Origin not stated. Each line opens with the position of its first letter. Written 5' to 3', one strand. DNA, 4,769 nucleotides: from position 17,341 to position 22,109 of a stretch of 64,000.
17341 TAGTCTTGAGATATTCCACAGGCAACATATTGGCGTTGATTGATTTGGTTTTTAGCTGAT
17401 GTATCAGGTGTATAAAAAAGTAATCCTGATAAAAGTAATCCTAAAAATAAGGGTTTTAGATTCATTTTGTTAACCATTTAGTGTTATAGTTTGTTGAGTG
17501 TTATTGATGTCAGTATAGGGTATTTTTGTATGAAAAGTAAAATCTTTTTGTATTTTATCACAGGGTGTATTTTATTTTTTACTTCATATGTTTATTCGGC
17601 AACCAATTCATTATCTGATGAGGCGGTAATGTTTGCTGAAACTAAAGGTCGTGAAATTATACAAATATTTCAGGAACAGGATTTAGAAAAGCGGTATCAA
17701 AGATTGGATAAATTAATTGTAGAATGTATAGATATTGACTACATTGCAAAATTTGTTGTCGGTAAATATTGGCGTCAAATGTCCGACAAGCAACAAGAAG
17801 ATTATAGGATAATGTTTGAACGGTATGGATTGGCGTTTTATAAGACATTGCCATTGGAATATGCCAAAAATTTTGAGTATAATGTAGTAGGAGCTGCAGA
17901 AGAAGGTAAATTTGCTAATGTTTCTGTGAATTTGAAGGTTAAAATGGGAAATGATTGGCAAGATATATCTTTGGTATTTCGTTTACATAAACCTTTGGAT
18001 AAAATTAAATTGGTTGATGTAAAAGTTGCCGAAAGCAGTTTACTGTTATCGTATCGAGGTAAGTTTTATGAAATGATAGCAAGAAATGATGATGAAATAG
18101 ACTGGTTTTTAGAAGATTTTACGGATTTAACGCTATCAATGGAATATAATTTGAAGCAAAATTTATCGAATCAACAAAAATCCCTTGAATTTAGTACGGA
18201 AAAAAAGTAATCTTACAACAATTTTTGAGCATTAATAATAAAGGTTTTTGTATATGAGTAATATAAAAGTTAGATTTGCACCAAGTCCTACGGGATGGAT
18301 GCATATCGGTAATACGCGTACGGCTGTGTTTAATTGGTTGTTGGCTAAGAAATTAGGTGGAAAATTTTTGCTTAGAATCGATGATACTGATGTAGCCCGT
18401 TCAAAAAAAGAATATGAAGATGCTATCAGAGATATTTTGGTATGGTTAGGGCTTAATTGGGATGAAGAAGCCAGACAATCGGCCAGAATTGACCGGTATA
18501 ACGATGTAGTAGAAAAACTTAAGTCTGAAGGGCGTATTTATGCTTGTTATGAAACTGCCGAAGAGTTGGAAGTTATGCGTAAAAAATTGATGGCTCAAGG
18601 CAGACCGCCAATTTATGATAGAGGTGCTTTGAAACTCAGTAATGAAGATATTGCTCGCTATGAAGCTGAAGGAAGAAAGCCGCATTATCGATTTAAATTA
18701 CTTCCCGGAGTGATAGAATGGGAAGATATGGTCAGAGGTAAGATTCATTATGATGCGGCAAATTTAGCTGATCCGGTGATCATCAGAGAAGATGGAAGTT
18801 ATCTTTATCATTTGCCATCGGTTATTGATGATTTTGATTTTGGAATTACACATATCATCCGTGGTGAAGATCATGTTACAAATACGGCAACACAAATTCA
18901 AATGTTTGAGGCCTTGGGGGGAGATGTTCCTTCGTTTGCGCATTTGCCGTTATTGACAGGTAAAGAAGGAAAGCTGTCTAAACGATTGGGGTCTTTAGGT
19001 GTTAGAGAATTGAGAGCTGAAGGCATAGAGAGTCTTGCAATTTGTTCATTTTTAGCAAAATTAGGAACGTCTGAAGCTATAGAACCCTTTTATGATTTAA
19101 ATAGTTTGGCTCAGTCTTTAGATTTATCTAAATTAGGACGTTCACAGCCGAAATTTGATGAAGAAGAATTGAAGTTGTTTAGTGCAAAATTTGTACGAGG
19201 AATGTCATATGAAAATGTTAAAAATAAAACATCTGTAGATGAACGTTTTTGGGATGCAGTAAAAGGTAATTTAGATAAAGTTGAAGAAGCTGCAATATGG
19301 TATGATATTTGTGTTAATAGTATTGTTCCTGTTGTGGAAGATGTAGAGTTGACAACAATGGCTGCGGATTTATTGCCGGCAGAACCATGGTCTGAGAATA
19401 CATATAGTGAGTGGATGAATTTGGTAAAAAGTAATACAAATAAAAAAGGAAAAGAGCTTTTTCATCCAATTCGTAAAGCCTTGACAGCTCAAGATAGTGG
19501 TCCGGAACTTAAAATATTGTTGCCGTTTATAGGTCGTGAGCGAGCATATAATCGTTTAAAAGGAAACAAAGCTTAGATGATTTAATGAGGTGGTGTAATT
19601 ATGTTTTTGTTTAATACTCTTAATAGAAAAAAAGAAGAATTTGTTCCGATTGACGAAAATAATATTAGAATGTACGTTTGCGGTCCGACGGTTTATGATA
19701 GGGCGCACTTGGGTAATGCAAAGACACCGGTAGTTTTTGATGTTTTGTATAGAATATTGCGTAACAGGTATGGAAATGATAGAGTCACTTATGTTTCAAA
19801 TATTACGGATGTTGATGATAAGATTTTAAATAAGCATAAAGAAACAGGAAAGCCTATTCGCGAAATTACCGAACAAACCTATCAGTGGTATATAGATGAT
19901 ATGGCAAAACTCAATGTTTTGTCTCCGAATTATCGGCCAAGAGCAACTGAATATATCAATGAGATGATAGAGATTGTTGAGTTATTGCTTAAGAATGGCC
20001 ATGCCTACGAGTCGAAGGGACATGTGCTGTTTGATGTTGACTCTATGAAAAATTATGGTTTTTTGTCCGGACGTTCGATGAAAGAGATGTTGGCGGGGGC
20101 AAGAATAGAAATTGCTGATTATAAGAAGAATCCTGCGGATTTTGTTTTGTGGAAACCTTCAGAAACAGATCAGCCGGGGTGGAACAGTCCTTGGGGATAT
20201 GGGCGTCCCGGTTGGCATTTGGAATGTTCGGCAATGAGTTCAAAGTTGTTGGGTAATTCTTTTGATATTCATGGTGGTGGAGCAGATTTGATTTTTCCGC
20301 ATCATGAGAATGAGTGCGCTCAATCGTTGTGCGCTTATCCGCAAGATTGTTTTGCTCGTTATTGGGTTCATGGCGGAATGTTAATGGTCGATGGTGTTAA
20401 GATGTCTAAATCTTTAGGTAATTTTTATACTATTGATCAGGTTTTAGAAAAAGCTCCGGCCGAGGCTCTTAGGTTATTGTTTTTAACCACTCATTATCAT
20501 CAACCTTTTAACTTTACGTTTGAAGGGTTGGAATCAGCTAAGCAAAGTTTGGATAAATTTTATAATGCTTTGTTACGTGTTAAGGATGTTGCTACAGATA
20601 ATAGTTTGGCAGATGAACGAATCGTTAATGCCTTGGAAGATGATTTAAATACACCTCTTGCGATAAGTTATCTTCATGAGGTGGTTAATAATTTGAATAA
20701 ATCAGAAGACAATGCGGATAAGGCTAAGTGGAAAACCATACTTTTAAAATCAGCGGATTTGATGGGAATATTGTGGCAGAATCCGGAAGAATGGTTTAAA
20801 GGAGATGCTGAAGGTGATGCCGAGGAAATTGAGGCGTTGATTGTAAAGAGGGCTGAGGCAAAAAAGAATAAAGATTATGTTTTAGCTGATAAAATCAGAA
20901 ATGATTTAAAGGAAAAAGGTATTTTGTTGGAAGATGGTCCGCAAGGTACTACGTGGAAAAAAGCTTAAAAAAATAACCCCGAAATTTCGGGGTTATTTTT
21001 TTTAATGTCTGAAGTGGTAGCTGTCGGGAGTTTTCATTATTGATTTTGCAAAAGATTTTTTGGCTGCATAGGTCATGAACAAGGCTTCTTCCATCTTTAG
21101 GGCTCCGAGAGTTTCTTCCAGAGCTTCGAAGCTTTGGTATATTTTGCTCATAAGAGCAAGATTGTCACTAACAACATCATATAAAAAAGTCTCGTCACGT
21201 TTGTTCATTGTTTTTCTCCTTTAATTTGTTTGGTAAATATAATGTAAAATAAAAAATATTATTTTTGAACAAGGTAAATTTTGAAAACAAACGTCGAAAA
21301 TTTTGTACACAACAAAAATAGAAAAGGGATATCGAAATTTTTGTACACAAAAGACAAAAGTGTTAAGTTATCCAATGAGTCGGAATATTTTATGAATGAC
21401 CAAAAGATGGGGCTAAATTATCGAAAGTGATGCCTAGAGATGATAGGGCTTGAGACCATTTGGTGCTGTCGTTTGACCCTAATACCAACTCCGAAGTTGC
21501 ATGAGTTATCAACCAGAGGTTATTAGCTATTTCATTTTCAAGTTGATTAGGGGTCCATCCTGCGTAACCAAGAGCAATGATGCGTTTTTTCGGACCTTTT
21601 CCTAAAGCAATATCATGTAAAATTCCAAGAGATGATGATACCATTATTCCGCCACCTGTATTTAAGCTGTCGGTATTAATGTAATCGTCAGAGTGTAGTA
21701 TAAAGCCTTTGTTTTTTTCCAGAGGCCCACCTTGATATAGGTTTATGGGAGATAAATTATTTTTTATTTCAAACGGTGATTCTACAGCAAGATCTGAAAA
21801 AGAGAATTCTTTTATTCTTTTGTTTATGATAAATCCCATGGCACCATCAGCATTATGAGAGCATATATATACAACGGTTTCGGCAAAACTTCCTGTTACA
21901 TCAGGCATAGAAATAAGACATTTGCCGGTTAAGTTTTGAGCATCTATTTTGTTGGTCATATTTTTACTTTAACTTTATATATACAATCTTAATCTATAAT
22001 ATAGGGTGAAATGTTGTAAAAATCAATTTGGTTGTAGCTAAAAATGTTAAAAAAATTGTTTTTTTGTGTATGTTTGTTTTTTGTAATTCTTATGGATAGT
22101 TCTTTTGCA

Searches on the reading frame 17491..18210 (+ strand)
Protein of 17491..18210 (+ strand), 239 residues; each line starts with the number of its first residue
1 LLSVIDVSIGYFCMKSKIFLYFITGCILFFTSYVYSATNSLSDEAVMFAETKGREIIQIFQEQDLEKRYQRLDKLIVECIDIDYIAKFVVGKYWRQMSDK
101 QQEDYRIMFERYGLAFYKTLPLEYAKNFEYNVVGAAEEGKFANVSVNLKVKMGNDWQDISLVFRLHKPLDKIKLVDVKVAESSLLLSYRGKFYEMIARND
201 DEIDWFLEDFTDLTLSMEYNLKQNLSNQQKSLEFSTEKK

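Call 27: search_protein_families(library=pfam, proteins=[window:17491-18210:+], max_evalue=0.00001)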
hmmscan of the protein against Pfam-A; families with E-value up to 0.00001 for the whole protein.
window:17491-18210:+ (239 aa): 1 family
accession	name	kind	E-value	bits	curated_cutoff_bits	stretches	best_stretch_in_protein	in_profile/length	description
PF05494.18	MlaC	-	6.8e-24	85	26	1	61-204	12-158/166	MlaC protein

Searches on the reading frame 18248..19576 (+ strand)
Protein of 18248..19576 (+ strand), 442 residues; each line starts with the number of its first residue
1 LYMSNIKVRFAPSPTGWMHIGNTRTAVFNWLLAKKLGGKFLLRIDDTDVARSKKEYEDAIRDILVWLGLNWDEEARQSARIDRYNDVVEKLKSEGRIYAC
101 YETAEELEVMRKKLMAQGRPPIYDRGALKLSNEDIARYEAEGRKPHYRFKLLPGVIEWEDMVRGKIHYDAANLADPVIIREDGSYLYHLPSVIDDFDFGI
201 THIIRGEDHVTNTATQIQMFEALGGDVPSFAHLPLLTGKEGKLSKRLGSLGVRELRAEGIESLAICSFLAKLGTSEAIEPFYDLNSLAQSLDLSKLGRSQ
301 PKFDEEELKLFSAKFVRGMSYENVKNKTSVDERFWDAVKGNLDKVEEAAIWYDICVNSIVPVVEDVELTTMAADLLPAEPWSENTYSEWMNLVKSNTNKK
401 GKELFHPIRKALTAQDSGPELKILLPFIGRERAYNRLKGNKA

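Call 27: search_protein_families(library=pfam, proteins=[window:18248-19576:+], max_evalue=0.00001)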
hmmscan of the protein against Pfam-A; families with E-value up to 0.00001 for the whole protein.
window:18248-19576:+ (442 aa): 2 families
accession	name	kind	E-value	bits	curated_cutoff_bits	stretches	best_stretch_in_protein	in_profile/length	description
PF00749.27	tRNA-synt_1c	-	2.7e-75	253.6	23.4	1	6-309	2-313/314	tRNA synthetases class I (E and Q), catalytic domain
PF19269.4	Anticodon_2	-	3.8e-07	31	23.6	1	368-438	68-138/141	Anticodon binding domain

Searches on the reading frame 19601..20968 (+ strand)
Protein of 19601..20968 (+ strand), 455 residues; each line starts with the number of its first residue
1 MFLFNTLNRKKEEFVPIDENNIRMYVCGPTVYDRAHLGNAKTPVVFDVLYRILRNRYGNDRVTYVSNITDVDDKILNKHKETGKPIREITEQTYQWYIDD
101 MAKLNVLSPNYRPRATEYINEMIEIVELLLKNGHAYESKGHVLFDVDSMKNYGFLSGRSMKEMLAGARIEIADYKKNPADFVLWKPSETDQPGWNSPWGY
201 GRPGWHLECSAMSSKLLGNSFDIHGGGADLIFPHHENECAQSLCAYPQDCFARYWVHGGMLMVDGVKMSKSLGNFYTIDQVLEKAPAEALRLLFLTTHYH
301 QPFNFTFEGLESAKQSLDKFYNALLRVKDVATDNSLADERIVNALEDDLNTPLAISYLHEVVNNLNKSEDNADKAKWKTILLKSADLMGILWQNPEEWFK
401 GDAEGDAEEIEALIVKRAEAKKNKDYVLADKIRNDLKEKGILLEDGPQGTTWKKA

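Call 27: search_protein_families(library=pfam, proteins=[window:19601-20968:+], max_evalue=0.00001)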
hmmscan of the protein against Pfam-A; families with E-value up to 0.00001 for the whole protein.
window:19601-20968:+ (455 aa): 5 families
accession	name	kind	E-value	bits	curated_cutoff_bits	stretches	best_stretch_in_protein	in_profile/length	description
PF01406.26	tRNA-synt_1e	-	1e-116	390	27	1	14-314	2-300/301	tRNA synthetases class I (C) catalytic domain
PF09334.17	tRNA-synt_1g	-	3.8e-12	46.1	20.1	1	33-150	12-128/391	tRNA synthetases class I (M)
PF09190.17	DALR_2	-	2.4e-10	41.2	22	1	343-391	4-56/57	DALR domain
PF00133.28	tRNA-synt_1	-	1.7e-07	30.8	22.7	1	221-304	329-412/414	tRNA synthetases class I (I, L, M and V)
PF01921.24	tRNA-synt_1f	-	2.8e-06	26.9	27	0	265-325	280-340/360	tRNA synthetases class I (K)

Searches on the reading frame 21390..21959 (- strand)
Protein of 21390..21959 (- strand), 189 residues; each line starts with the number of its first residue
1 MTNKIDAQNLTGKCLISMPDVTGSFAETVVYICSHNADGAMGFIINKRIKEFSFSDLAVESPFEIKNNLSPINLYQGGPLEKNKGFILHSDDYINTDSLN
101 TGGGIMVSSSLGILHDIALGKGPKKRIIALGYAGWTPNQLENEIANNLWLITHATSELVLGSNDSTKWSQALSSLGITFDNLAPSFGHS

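Call 27: search_protein_families(library=pfam, proteins=[window:21390-21959:-], max_evalue=0.00001)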
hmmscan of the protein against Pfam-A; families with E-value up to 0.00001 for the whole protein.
window:21390-21959:- (189 aa): 1 family
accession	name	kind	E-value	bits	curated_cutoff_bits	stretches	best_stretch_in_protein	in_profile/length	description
PF02622.21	DUF179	-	2e-40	138.8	27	1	24-176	7-157/157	AlgH-like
